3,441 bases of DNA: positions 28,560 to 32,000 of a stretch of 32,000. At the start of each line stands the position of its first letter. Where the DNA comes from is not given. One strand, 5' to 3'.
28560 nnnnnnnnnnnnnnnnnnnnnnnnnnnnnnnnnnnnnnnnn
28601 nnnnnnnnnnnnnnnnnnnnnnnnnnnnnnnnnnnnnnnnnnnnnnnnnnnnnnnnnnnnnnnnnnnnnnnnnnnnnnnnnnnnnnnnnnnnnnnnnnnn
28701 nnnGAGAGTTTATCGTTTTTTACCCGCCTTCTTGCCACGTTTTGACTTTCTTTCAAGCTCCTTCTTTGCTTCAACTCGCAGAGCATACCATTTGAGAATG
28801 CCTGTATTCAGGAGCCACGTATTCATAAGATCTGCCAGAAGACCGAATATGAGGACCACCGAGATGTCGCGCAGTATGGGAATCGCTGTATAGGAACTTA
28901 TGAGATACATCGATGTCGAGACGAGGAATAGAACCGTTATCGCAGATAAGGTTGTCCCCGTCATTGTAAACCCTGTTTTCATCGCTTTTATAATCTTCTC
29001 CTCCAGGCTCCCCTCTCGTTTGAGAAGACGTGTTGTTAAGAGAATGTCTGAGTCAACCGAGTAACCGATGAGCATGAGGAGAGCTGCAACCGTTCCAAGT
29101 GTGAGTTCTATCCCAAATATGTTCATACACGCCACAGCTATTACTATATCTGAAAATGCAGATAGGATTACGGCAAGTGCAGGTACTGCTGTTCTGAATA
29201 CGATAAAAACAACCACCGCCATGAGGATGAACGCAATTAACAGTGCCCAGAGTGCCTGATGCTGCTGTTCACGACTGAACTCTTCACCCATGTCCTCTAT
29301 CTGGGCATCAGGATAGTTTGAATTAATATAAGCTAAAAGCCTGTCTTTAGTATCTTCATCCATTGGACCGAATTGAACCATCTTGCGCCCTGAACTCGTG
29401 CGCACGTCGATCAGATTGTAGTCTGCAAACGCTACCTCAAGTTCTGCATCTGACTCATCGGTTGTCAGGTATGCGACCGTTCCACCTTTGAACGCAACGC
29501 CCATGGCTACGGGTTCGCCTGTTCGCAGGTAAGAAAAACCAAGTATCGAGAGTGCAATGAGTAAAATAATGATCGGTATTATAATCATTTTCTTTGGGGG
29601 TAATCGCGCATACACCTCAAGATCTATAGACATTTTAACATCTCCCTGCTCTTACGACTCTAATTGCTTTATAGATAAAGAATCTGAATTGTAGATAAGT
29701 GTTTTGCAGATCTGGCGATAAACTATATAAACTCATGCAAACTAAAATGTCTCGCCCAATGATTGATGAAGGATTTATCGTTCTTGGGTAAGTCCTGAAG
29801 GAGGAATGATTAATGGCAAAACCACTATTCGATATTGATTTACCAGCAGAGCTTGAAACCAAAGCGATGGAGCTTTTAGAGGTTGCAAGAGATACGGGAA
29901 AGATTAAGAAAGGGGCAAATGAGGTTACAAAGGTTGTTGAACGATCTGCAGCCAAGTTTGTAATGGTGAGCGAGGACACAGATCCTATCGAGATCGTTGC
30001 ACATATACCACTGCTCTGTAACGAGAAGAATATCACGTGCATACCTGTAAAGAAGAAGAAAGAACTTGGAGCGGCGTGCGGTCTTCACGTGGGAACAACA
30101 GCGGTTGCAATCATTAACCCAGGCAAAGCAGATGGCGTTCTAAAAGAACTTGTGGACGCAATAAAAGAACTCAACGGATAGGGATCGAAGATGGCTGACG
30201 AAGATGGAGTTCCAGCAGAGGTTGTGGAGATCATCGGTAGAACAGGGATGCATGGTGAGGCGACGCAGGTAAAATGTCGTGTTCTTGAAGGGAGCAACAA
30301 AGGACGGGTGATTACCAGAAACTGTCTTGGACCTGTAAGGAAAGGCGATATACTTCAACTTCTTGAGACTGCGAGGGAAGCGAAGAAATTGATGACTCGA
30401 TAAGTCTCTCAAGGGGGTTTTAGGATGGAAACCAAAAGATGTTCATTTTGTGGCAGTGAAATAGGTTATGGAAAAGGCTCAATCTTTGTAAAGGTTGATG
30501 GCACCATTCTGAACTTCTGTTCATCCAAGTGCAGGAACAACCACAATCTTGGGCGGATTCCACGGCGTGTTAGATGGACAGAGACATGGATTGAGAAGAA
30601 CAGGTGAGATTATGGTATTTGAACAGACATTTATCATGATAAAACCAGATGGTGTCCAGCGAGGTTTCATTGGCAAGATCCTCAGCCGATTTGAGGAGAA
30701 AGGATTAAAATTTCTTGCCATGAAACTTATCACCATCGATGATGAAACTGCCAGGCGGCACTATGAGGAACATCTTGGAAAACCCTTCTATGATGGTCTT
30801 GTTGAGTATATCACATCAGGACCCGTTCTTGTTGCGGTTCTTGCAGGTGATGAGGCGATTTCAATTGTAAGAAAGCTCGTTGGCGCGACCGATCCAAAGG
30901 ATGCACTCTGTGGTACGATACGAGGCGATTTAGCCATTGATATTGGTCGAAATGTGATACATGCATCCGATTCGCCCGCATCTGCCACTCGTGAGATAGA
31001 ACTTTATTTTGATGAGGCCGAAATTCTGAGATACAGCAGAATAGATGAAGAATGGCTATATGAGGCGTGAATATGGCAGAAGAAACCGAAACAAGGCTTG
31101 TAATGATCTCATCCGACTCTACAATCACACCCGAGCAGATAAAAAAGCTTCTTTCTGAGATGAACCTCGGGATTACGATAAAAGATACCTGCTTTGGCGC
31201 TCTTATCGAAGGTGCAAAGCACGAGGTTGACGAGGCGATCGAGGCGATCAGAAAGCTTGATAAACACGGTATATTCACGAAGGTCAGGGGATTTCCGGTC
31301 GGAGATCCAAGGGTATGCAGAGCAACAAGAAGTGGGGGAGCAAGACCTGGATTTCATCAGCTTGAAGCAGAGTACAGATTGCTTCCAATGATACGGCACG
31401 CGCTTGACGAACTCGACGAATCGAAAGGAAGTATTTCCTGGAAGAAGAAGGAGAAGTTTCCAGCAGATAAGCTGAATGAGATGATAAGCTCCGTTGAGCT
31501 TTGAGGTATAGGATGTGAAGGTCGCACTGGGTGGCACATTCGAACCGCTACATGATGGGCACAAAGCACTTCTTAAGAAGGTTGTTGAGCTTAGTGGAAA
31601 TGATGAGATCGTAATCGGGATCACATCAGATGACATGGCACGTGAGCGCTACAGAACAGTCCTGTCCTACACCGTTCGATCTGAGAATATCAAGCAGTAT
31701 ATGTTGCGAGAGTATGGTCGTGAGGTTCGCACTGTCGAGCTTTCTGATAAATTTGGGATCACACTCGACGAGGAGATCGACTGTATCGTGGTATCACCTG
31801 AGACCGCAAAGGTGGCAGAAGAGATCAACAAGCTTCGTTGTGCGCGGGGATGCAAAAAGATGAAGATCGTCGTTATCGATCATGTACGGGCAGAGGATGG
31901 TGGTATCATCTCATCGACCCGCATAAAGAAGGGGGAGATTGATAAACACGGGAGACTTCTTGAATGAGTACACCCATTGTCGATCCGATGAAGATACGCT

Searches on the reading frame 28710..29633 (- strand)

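Call 9: search_protein_families(library=pfam, proteins=[window:28710-29633:-], max_evalue=0.001)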
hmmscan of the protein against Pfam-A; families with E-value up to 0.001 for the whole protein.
window:28710-29633:- (307 aa): 2 families
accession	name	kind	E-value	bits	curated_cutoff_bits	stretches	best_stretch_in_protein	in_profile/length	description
PF02355.23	SecD_SecF_C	-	2.2e-36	125.5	20.5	1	101-284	7-187/189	Protein export membrane protein SecD/SecF, C-terminal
PF03176.21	MMPL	-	1e-05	25.1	20.5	1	122-271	140-290/333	MMPL family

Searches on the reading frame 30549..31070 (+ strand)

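Call 9: search_protein_families(library=pfam, proteins=[window:30549-31070:+], max_evalue=0.001)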
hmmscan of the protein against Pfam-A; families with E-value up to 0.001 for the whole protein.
window:30549-31070:+ (173 aa): 1 family
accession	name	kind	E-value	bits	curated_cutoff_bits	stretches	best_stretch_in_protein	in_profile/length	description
PF00334.24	NDK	-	1.6e-54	183.9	27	1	25-159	1-135/135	Nucleoside diphosphate kinase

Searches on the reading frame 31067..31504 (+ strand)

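Call 9: search_protein_families(library=pfam, proteins=[window:31067-31504:+], max_evalue=0.001)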
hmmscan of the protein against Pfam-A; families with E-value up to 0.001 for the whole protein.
window:31067-31504:+ (145 aa): 1 family
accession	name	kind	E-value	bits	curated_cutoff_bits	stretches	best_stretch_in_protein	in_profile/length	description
PF09875.14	DUF2102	-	6.3e-39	132.3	25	1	12-114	2-103/103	Uncharacterized protein conserved in archaea (DUF2102)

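Call 60: search_protein_families(library=ncbifam, proteins=[window:31067-31504:+], max_evalue=0.001)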
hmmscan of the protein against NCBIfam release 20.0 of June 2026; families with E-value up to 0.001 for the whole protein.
window:31067-31504:+ (145 aa): 1 family
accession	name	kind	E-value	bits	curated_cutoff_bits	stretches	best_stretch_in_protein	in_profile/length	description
TIGR03272.1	methan_mark_6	hypoth_equivalog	6.1e-43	145.8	125.95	1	12-143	2-131/132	methanogenesis marker 6 protein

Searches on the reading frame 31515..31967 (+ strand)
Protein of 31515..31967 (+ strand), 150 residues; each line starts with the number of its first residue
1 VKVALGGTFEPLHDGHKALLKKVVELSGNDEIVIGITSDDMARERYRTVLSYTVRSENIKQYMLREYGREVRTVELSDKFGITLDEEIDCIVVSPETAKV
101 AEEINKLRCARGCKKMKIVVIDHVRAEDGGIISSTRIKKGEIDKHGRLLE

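Call 9: search_protein_families(library=pfam, proteins=[window:31515-31967:+], max_evalue=0.001)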
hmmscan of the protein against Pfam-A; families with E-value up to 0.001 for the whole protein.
window:31515-31967:+ (150 aa): 1 family
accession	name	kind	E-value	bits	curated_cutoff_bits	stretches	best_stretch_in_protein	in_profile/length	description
PF01467.32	CTP_transf_like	-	2.2e-16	60.7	21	1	5-139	2-132/133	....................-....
